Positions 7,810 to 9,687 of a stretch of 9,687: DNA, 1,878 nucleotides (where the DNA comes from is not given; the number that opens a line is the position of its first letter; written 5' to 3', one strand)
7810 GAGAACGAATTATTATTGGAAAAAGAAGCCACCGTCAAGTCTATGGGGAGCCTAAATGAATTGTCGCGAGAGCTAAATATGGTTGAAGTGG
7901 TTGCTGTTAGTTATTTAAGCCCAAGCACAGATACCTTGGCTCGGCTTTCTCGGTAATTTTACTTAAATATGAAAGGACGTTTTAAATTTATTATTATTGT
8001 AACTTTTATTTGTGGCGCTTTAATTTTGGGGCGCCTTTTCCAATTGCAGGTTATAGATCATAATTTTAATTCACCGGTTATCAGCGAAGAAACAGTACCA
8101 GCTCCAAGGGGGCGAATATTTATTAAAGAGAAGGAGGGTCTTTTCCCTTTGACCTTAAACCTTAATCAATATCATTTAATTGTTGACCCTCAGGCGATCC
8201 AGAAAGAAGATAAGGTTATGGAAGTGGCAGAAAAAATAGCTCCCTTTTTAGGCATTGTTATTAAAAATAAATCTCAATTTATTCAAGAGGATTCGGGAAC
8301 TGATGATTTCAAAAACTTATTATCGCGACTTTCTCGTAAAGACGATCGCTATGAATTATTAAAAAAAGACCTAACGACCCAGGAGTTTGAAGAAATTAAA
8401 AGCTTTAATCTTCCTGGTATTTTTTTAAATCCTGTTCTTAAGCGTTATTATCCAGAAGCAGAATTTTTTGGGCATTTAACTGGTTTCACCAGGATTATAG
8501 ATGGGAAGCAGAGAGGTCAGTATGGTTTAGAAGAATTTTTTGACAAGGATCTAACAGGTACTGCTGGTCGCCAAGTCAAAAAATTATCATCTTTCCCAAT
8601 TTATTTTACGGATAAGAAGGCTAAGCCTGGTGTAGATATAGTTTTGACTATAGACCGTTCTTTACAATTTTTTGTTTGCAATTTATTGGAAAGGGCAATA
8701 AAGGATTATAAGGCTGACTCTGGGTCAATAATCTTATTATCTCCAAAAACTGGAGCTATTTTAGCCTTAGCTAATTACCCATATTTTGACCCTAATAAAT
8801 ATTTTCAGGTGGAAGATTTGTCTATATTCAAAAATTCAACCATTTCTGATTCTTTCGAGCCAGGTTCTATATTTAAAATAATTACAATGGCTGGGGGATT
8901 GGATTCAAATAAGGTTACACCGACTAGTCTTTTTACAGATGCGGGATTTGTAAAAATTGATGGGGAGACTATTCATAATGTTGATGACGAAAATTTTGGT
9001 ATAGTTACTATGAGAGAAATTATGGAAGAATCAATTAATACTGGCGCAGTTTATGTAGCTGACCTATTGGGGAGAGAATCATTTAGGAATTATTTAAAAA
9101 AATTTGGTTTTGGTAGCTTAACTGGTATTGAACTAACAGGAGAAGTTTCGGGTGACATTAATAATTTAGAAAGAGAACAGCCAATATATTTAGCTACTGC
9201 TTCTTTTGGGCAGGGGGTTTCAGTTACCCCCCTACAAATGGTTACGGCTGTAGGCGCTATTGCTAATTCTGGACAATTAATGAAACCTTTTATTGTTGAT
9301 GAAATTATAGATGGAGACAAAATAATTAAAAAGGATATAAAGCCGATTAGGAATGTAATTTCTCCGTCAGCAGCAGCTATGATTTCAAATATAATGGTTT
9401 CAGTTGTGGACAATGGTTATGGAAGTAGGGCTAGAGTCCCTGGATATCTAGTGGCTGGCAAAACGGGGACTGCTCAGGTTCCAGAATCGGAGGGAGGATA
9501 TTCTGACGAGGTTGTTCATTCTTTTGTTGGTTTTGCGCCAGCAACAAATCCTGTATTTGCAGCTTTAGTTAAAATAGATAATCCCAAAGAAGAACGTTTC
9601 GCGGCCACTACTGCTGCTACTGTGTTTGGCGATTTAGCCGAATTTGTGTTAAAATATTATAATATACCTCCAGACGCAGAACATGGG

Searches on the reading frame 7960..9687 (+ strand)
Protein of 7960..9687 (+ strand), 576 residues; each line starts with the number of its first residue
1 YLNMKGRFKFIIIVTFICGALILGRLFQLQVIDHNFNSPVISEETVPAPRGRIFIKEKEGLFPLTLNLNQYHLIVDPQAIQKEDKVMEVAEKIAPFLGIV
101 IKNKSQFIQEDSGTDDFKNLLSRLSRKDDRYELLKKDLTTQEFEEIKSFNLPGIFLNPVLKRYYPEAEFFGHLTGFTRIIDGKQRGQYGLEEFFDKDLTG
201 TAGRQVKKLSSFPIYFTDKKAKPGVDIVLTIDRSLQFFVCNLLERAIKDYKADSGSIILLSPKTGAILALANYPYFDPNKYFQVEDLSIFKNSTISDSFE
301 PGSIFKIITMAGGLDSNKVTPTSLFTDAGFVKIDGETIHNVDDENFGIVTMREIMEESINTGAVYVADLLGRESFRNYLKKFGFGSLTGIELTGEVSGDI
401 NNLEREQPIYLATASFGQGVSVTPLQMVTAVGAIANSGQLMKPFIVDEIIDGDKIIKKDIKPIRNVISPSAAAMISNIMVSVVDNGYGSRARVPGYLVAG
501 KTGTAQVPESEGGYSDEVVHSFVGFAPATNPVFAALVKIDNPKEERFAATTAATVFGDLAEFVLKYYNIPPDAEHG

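Call 4: search_protein_families(library=pfam, proteins=[window:7960-9687:+])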
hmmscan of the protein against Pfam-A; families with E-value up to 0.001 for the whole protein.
window:7960-9687:+ (576 aa): 2 families
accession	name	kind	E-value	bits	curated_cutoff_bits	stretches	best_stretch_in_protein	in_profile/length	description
PF00905.27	Transpeptidase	-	7e-75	252.4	22.1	1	255-559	1-297/299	Penicillin binding protein transpeptidase domain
PF03717.20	PBP_dimer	-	1.5e-14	55.3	24.4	1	46-208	2-168/180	Penicillin-binding Protein dimerisation domain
